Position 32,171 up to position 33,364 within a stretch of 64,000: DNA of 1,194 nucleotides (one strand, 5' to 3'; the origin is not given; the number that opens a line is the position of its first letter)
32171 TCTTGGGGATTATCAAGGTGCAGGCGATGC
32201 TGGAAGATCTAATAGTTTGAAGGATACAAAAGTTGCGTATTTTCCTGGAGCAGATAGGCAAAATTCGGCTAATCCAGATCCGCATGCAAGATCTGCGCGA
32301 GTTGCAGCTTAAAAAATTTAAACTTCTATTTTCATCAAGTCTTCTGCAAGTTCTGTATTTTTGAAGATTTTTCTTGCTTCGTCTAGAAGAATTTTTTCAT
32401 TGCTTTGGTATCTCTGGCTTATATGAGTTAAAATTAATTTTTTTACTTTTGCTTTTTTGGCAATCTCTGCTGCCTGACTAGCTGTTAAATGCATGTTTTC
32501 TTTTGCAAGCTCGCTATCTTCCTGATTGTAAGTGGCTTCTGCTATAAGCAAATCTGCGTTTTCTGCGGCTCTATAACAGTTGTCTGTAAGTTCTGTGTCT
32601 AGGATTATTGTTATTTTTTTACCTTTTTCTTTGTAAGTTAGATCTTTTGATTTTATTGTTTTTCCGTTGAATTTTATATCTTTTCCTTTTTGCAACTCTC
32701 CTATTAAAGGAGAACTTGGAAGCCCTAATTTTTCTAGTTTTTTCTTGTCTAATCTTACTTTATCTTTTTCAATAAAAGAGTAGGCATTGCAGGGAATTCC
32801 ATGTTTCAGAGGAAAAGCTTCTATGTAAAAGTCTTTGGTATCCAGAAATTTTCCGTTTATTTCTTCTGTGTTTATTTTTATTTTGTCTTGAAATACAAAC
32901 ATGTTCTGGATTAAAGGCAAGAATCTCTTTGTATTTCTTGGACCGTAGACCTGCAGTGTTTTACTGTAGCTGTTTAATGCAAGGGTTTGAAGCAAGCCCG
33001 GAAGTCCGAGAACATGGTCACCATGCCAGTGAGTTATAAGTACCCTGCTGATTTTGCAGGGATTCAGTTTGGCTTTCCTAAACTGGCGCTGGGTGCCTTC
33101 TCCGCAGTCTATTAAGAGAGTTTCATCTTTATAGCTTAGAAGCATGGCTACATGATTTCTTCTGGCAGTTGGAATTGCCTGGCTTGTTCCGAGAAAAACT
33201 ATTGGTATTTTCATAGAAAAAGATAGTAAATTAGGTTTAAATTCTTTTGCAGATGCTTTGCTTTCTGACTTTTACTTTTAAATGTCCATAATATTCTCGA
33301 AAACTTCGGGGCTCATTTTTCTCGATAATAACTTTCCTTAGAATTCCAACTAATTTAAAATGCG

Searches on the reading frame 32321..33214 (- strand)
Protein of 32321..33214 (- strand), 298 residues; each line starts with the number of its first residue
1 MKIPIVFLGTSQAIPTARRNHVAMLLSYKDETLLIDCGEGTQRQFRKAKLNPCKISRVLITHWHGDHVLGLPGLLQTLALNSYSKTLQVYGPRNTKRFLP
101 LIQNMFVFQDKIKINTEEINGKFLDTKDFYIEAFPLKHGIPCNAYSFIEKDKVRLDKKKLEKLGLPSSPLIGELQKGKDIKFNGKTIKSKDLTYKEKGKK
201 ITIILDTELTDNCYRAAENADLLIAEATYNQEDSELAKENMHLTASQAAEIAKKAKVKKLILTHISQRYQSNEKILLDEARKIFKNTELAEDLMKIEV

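Call 48: search_protein_families(library=pfam, proteins=[window:32321-33214:-], max_evalue=0.0001)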
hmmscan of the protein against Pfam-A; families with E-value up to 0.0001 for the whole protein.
window:32321-33214:- (298 aa): 3 families
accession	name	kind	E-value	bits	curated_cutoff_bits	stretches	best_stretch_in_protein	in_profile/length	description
PF12706.13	Lactamase_B_2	-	1.2e-17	64.6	27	2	33-141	3-115/200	Beta-lactamase superfamily domain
PF00753.33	Lactamase_B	-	4.2e-13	50.1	22.7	1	19-85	4-74/196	Metallo-beta-lactamase superfamily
PF13691.12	Lactamase_B_4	-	2.2e-05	24.5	27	1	17-68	8-61/63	tRNase Z endonuclease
